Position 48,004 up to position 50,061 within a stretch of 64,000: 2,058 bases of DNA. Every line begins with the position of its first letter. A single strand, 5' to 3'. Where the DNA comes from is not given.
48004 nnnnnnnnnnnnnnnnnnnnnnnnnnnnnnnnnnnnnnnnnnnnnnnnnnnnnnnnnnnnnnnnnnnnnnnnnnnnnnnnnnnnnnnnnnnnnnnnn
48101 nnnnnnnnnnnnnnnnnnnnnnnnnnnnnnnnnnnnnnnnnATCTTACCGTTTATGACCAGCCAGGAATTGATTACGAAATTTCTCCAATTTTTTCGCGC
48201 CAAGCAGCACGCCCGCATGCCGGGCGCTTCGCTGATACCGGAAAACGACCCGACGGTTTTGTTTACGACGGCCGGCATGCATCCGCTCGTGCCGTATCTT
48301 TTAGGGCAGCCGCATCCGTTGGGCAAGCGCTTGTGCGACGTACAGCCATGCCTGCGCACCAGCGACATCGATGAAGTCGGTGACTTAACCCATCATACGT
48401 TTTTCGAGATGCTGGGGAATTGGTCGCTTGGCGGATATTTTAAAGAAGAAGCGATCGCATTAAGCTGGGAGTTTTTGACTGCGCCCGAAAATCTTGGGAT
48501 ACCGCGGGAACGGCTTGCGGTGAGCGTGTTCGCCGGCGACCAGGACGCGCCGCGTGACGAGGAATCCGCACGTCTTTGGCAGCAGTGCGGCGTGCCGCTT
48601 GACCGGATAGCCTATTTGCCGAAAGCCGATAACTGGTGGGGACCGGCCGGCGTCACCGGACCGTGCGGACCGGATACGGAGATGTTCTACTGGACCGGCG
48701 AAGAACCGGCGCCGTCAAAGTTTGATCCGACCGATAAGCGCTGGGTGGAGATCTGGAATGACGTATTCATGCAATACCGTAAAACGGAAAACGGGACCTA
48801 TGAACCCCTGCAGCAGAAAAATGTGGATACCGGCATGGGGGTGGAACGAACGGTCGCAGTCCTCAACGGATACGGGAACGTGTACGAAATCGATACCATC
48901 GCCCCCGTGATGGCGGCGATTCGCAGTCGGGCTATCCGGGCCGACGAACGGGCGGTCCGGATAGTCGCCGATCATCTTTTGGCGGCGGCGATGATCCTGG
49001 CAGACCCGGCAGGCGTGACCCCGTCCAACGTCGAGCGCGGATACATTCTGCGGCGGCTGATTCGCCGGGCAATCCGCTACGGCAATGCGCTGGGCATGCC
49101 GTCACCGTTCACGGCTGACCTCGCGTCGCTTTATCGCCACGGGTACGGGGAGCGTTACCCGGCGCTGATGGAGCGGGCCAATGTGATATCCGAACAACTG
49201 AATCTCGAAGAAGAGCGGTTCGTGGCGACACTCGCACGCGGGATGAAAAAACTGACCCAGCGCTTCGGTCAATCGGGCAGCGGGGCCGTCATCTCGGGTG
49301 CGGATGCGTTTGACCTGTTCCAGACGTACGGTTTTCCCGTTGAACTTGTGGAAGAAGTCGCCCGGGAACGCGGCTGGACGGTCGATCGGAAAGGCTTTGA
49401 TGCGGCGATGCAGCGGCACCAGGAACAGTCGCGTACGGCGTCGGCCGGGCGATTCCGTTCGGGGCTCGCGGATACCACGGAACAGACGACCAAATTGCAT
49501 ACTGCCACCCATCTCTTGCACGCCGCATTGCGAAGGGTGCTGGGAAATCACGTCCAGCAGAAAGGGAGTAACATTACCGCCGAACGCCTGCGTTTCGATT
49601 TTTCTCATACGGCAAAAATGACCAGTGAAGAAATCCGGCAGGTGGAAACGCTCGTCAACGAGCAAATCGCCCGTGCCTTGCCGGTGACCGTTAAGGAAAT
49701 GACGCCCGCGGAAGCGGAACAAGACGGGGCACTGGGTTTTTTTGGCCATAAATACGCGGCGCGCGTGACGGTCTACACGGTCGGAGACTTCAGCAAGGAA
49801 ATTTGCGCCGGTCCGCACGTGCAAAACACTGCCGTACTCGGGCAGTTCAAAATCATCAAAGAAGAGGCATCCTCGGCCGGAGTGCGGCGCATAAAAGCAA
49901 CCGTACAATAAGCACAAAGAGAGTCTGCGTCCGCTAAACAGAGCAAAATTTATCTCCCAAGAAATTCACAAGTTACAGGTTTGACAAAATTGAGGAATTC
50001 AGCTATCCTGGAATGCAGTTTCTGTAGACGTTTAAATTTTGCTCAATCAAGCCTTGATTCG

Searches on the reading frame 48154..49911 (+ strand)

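Call 67: search_protein_families(library=pfam, proteins=[window:48154-49911:+], max_evalue=0.00001)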
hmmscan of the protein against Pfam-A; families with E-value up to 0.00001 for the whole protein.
window:48154-49911:+ (585 aa): 2 families
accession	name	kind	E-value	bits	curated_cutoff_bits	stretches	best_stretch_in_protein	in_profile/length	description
PF01411.24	tRNA-synt_2c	-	8.4e-132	440.9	30.3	1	7-452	3-452/552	tRNA synthetases class II (A)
PF07973.19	tRNA_SAD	-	1.2e-15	57.6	24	1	538-580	1-43/44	Threonyl and Alanyl tRNA synthetase second additional domain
